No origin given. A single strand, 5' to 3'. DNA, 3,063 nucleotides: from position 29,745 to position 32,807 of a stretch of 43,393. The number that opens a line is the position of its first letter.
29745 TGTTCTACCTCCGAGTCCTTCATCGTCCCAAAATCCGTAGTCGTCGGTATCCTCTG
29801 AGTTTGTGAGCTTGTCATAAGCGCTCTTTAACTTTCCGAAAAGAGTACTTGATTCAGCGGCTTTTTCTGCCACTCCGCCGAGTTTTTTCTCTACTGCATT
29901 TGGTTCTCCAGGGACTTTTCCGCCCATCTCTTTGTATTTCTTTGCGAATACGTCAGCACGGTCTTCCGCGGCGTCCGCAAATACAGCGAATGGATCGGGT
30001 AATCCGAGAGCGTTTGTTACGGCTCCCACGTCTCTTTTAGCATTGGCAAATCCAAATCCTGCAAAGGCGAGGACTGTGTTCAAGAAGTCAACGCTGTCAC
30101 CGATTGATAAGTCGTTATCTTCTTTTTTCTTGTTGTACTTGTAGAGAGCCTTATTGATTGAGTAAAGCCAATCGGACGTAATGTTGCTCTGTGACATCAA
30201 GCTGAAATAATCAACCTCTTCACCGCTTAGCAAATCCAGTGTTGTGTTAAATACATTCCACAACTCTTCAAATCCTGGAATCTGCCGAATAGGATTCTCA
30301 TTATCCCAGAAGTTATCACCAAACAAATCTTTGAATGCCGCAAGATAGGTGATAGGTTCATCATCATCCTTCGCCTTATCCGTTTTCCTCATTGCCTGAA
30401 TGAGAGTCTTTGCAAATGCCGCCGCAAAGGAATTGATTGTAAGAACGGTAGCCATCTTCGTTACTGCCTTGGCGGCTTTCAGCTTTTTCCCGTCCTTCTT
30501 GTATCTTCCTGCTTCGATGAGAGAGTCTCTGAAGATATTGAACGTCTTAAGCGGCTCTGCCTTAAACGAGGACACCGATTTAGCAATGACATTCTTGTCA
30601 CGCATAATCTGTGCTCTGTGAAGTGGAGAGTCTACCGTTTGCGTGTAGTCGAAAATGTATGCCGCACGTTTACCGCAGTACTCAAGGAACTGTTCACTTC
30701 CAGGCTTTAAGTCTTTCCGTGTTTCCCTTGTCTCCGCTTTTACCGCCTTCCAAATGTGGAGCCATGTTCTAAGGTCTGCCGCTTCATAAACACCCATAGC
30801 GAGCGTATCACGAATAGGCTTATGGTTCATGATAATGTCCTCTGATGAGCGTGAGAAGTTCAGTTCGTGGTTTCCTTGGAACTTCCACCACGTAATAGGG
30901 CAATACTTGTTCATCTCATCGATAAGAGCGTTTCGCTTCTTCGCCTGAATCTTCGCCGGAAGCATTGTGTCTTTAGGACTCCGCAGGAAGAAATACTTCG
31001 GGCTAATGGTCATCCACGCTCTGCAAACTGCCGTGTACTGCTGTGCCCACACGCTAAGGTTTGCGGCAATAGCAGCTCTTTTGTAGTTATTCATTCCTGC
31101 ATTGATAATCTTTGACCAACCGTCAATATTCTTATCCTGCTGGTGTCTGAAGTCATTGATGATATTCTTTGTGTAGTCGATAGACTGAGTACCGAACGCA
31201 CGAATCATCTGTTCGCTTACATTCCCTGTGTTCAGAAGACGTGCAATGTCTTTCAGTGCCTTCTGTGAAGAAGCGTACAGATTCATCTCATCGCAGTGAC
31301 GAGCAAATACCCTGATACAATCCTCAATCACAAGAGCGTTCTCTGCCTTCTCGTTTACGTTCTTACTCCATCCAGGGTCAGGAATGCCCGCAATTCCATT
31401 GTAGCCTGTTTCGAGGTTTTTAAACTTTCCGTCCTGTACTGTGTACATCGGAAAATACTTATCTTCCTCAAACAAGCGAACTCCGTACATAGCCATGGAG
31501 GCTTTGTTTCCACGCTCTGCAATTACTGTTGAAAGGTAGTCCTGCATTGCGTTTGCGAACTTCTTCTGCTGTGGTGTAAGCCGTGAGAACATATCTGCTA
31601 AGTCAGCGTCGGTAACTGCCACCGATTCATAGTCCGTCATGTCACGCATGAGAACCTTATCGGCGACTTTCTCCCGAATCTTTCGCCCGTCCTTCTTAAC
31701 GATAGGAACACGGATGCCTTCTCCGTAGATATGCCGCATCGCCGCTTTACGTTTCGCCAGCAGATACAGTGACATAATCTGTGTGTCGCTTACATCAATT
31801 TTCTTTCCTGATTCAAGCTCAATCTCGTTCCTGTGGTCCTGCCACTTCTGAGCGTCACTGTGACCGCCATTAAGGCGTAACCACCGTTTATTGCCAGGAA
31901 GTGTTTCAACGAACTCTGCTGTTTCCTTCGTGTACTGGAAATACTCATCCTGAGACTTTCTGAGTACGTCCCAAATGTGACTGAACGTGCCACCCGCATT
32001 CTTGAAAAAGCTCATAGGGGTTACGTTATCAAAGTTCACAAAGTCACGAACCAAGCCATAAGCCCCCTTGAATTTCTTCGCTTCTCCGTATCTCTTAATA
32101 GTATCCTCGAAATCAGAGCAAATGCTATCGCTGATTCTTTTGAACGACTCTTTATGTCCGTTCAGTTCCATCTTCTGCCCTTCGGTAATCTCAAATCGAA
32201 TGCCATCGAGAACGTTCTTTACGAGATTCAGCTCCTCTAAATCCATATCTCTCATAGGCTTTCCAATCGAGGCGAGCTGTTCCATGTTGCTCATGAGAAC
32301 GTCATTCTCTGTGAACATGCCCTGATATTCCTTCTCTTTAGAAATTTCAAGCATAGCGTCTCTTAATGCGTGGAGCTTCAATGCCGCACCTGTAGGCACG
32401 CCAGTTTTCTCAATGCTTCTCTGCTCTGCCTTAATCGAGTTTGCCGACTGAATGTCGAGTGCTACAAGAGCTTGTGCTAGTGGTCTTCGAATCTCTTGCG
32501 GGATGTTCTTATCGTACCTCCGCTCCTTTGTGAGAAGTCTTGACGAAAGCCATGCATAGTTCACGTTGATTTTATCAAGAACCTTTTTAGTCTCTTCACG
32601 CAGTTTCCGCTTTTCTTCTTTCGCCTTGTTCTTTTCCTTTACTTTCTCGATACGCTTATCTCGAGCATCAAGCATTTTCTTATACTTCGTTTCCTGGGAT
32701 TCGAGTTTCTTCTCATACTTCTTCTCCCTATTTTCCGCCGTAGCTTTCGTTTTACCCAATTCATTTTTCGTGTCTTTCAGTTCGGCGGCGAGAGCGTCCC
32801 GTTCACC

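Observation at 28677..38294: Giant 3,205-aa ORF (22% of the genome): zincin HExxH module, M23 peptidase tail and long stretches with no assignable function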

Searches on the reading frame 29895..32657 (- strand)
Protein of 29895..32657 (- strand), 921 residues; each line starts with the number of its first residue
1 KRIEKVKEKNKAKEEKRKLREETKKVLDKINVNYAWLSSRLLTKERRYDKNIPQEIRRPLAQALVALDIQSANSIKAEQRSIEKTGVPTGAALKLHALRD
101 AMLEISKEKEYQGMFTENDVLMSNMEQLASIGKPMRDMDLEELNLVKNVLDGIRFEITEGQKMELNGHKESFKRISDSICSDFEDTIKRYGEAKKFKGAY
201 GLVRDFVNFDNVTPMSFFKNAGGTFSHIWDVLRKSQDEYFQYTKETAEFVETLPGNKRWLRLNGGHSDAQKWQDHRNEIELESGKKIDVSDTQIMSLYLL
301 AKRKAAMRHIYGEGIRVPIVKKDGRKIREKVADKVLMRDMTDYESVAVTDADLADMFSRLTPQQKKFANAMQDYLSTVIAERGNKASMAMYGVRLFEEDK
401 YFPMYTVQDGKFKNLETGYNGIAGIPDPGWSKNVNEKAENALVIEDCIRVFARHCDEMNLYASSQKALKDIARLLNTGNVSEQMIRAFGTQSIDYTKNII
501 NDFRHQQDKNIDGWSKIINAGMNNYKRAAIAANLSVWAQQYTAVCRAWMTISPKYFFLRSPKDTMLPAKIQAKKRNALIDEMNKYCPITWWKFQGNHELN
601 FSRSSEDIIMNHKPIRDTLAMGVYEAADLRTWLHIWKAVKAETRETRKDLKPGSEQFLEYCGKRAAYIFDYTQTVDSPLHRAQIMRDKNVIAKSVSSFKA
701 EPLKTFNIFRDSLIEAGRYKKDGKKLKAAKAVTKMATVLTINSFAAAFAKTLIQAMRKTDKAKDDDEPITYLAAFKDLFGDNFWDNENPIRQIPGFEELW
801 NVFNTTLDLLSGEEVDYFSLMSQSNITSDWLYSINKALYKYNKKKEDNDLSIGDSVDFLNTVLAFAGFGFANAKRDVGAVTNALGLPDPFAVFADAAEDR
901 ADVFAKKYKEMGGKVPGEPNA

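Call 38: search_solved_structures(query=A3, max_evalue=1)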
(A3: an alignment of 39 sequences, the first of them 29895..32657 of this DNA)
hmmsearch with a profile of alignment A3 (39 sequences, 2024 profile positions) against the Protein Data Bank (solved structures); distinct sequences matched with E-value up to 1: 40.
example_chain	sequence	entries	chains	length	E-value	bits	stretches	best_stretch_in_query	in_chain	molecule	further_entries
6tpi_A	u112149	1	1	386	1e-06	29.9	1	1758-2019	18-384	Murein hydrolase activator EnvC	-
7dxk_A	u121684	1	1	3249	6.1e-06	27.4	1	15-125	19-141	Huntingtin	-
6jn1_A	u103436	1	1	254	8.7e-05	23.5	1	1905-2020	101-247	Peptidase M23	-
6jn0_A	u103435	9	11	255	8.8e-05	23.5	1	1905-2020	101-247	Peptidase M23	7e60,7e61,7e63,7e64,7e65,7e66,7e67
6jmx_A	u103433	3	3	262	9.1e-05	23.5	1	1905-2020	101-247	Peptidase M23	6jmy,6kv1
6jmz_A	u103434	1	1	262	9.1e-05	23.5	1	1905-2020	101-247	Peptidase M23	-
6jn7_A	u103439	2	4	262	9.1e-05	23.5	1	1905-2020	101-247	Peptidase M23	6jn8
3jcj_f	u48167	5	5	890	0.0016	19.4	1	19-308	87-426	Translation initiation factor IF-2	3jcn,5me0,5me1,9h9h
7uvj_A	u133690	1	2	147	0.022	15.6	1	829-942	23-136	Apolipoprotein E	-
5cwd_A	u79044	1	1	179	0.079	13.7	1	1684-1826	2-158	Designed helical repeat protein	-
4rny_A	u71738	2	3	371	0.097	13.4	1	1967-2021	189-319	Conserved hypothetical secreted protein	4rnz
9ynu_I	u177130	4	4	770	0.11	13.3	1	10-257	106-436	Transcription initiation factor TFIID subunit 12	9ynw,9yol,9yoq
4bh5_A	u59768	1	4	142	0.11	13.3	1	1967-2019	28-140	MUREIN HYDROLASE ACTIVATOR ENVC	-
1le2_A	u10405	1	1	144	0.19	12.5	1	829-942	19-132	APOLIPOPROTEIN E2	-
8c0j_B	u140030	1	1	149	0.22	12.2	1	1962-2019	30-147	Murein hydrolase activator EnvC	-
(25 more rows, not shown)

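Call 49: predict_structure(alignment_id=A3)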
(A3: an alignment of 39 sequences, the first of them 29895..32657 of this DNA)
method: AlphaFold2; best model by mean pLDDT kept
length: 921 residues; sequences in the alignment: 39
mean_pLDDT: 79.0   pTM: 0.81
mean pLDDT of the five models: 79.0, 76.7, 75.5, 72.3, 72.2
residues with pLDDT >= 90: 276; 70-90: 438; 50-70: 141; < 50: 66
segments of 3 or more residues with pLDDT < 50: 71-74, 321-339, 410-429, 433-435, 914-921
pLDDT, mean of each block of 10 residues (from residue 1): 67 81 89 88 65 83 76 51 59 83 74 69 86 78 90 87 78 89 94 85 85 93 91 93 94 72 66 89 90 95 89 79 38 43 78 95 95 95 86 80 74 36 44 56 88 90 88 84 93 91 72 70 78 78 92 84 63 87 94 72 78 74 83 93 95 95 95 87 83 78 92 95 95 94 89 77 60 87 87 79 76 68 53 75 83 78 74 74 70 54 56 43 31
secondary structure, 60 per line:
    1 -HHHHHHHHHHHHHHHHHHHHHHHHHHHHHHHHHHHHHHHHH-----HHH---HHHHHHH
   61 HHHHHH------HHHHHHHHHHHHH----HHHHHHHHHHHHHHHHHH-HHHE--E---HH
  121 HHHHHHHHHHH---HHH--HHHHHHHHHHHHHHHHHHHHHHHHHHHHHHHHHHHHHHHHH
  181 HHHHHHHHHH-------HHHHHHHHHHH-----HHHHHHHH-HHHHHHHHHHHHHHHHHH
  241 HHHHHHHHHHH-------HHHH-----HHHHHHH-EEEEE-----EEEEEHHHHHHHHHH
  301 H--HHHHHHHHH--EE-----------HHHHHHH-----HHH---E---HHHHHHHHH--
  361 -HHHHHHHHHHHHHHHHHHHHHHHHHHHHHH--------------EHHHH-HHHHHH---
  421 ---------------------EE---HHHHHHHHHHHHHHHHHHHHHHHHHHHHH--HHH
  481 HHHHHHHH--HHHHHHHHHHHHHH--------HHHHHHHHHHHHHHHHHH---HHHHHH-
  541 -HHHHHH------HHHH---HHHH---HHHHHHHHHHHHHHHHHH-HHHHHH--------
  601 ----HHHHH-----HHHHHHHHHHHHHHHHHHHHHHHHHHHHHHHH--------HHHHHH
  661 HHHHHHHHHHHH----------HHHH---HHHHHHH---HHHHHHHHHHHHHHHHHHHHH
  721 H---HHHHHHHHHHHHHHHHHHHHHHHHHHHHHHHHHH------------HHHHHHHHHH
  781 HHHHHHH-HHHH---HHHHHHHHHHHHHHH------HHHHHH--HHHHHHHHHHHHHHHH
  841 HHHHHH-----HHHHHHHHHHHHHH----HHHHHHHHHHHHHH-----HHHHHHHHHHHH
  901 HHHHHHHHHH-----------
elements in order (helices of 4 or more, strands of 3 or more residues): H2-42 H54-66 H73-85 H90-107 H119-131 H140-190 H198-208 H214-221 H223-251 H259-262 H268-274 E276-280 E286-290 H291-301 H304-312 H328-334 H350-358 H362-391 H407-410 H412-417 H447-475 H478-488 H491-504 H513-530 H534-539 H542-547 H554-557 H561-564 H568-585 H587-592 H605-609 H615-646 H655-672 H683-686 H690-696 H700-721 H725-758 H771-787 H789-792 H796-810 H817-822 H825-846 H852-865 H870-883 H889-910

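Call 52: fold_search(model_id=the predicted structure, library=pdb)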
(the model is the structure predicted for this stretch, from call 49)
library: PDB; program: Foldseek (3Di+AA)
matches with E <= 10: 117; with E <= 0.001: 0
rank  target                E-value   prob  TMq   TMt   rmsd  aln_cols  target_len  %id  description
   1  8b21_B                3.1e-01  0.07  0.08  0.09  33.6       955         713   10  Time-resolved structure of K+-dependent Na+-PPase from Thermotoga maritima 0-60-seconds post reaction initiation with  (released 2024-01-17)
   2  6cc4                  3.7e-01  0.10  0.08  0.10  27.6       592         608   10  Structure of MurJ from Escherichia coli (released 2018-06-27)
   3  7woo_C                6.0e-01  0.07  0.08  0.06  33.7       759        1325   12  Cryo-EM structure of the inner ring protomer of the Saccharomyces cerevisiae nuclear pore complex (released 2022-04-13)
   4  5m87                  8.2e-01  0.06  0.09  0.12  29.8       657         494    7  Crystal structure of Eremococcus coleocola manganese transporter (released 2017-01-11)
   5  5m8a                  8.8e-01  0.06  0.08  0.12  30.0       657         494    8  Crystal structure of Eremococcus coleocola manganese transporter mutant E129A (released 2017-01-11)
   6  5m8j                  8.8e-01  0.06  0.08  0.12  30.0       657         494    8  Crystal structure of Eremococcus coleocola manganese transporter mutant H236A (released 2017-01-11)
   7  6z71_A                1.1e+00  0.11  0.10  0.15  19.0       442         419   11  Structure of the MATE family multidrug resistance transporter Aq_128 from Aquifex aeolicus in the outward-facing state (released 2021-12-01)
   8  7qji_A                1.3e+00  0.09  0.09  0.14  19.5       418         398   11  X-Ray Structure of apo-EleNRMT in complex with two Nanobodies at 4.1A (released 2022-02-02)
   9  7qia_A                1.3e+00  0.09  0.09  0.14  19.5       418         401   11  Structure of apo-EleNRMT in complex with two nanobodies at 3.5A (released 2021-12-29)
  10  9exz_C                1.4e+00  0.07  0.10  0.13  29.6       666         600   12  Efficient and scalable protein design using a relaxed sequence space (released 2024-10-16)
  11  5lzr_B                1.4e+00  0.03  0.08  0.09  33.0       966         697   10  Crystal structure of Thermotoga maritima sodium pumping membrane integral pyrophosphatase in complex with tungstate an (released 2016-12-14)
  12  7woo_D                1.5e+00  0.07  0.08  0.06  32.3       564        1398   10  Cryo-EM structure of the inner ring protomer of the Saccharomyces cerevisiae nuclear pore complex (released 2022-04-13)
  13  4av3_B                1.5e+00  0.03  0.08  0.09  32.0       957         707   10  Crystal structure of Thermotoga Maritima sodium pumping membrane integral pyrophosphatase with metal ions in active si (released 2012-08-08)
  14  9oga                  1.6e+00  0.03  0.09  0.09  35.6      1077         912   11  Cryo-EM structure of human full-length XPO1 conjugated with selinexor (released 2025-11-26)
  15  8kdg_B                1.6e+00  0.05  0.07  0.11  25.2       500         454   12  Structure of LAT1-CD98hc-Fab170 in complex with BCH, consensus map (released 2025-02-12)
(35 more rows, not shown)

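Call 54: fold_search(model_id=the predicted structure, library=viral)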
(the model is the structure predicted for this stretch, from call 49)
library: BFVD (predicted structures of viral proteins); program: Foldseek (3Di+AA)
matches with E <= 10: 294; with E <= 0.001: 77
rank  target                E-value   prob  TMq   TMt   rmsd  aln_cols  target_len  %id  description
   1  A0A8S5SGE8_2          1.9e-31  1.00  0.71  0.48  13.0       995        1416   22  Nuclease [Podoviridae sp. ctZih56]
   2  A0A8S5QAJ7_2          2.2e-30  1.00  0.57  0.43  14.4       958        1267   22  Phage MuF C-terminal domain-containing protein [Podoviridae sp. ctZ5d16]
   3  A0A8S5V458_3          3.5e-26  1.00  0.64  0.56  13.5      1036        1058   16  PolyVal ADP-Ribosyltransferase [Myoviridae sp. ct8iP21]
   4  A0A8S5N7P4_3          1.0e-24  1.00  0.66  0.53  13.6       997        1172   21  Nuclease [Myoviridae sp. ctiBE32]
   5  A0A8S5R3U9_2          1.7e-22  1.00  0.52  0.43  12.9       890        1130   21  Nuclease [Siphoviridae sp. ctdm01]
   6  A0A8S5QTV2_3          3.5e-22  1.00  0.65  0.60  14.0       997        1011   18  Nuclease [Podoviridae sp. ctKS020]
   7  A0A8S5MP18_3          3.2e-21  1.00  0.51  0.45  12.0       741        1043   24  PolyVal ADP-ribosyltransferase [Siphoviridae sp. ctLR131]
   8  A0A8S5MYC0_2          6.0e-20  1.00  0.58  0.38  14.2       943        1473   16  Nuclease [Myoviridae sp. ctRRy11]
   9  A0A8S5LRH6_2          1.1e-19  1.00  0.58  0.51  12.1       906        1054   15  Uncharacterized protein [Myoviridae sp. ctSGr1]
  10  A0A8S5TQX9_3          1.9e-19  1.00  0.60  0.52  12.5       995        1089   16  Uncharacterized protein [Myoviridae sp. ctY1522]
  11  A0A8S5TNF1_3          1.6e-16  1.00  0.49  0.38  16.1       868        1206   16  Large polyvalent protein-associated domain-containing protein [Podoviridae sp. ct90d35]
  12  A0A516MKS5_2          5.6e-16  1.00  0.51  0.46  21.2      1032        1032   13  (no name in the UniProt tables at hand)
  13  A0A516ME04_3          1.5e-15  1.00  0.62  0.51   9.4       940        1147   14  (no name in the UniProt tables at hand)
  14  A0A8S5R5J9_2          1.5e-15  1.00  0.48  0.37  16.7       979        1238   13  Uncharacterized protein [Myoviridae sp. ctxbQ4]
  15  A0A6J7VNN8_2          2.1e-15  1.00  0.63  0.45   7.1       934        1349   12  Uncharacterized protein [uncultured Caudovirales phage]
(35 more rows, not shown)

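Call 75: search_dna_similar(query=window:29895-32657:-, collection=plasmids, mode=protein, max_rows=15, max_evalue=0.001)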
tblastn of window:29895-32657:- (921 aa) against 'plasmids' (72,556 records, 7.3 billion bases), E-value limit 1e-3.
No match.

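Call 76: find_homologous_proteins(query=A3, max_evalue=1e-20)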
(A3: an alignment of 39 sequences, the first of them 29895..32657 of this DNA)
Query A3 (39 sequences) (921 aa, profile of the alignment): 219 proteins with E <= 1e-20 among 8000 candidates; the best 120 are listed.
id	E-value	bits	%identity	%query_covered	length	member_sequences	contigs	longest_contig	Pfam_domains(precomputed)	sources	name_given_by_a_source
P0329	0.0e+0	1806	30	87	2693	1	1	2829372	PF01551.30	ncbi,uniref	ncbi:peptidoglycan DD-metalloendopeptidase family protein [Gallibacter sp. Marseille-QA0791]|uniref:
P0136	0.0e+0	1723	31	88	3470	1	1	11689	PF01551.30,PF18798.7,PF18838.8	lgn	-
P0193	0.0e+0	1590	30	84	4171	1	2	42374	PF01551.30,PF18814.7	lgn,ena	-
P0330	0.0e+0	1564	30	84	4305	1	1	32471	PF01551.30,PF18814.7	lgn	-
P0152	0.0e+0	1557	31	88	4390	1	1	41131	PF01551.30,PF18760.8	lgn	-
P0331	0.0e+0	1554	33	86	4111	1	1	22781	PF01551.30,PF18760.8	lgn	-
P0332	0.0e+0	1548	30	84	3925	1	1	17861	PF01551.30,PF18760.8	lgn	-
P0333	0.0e+0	1547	34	86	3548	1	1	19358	PF01551.30,PF18814.7,PF18760.8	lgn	-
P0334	0.0e+0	1545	34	86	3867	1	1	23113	PF01551.30,PF18760.8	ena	-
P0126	0.0e+0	1545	34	86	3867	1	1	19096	PF01551.30,PF18760.8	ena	-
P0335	0.0e+0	1543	34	86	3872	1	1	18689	PF01551.30,PF18760.8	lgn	-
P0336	0.0e+0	1530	34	86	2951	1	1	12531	PF01551.30,PF18819.7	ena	-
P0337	0.0e+0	1530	26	96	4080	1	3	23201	PF13508.14,PF00583.32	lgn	-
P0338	0.0e+0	1530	34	86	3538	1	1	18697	PF01551.30,PF18814.7,PF18760.8,PF18819.7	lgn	-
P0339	0.0e+0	1526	34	86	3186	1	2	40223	PF01551.30,PF18814.7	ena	-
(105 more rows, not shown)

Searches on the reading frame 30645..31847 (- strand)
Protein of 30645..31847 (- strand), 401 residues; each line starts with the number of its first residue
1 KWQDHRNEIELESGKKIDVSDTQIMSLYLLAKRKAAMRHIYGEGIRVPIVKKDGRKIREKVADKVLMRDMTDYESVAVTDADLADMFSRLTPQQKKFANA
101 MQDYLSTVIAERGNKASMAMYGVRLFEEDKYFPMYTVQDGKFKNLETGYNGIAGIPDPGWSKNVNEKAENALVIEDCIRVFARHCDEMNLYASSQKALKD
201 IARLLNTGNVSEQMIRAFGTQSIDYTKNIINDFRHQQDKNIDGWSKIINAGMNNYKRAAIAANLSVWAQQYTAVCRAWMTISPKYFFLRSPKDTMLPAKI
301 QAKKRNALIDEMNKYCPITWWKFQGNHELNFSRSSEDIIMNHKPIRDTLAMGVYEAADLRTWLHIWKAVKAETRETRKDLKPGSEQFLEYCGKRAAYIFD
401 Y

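Call 24: search_protein_families(library=pfam, proteins=[window:30645-31847:-], max_evalue=1)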
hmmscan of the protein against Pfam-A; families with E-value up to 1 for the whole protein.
window:30645-31847:- (401 aa): 0 families
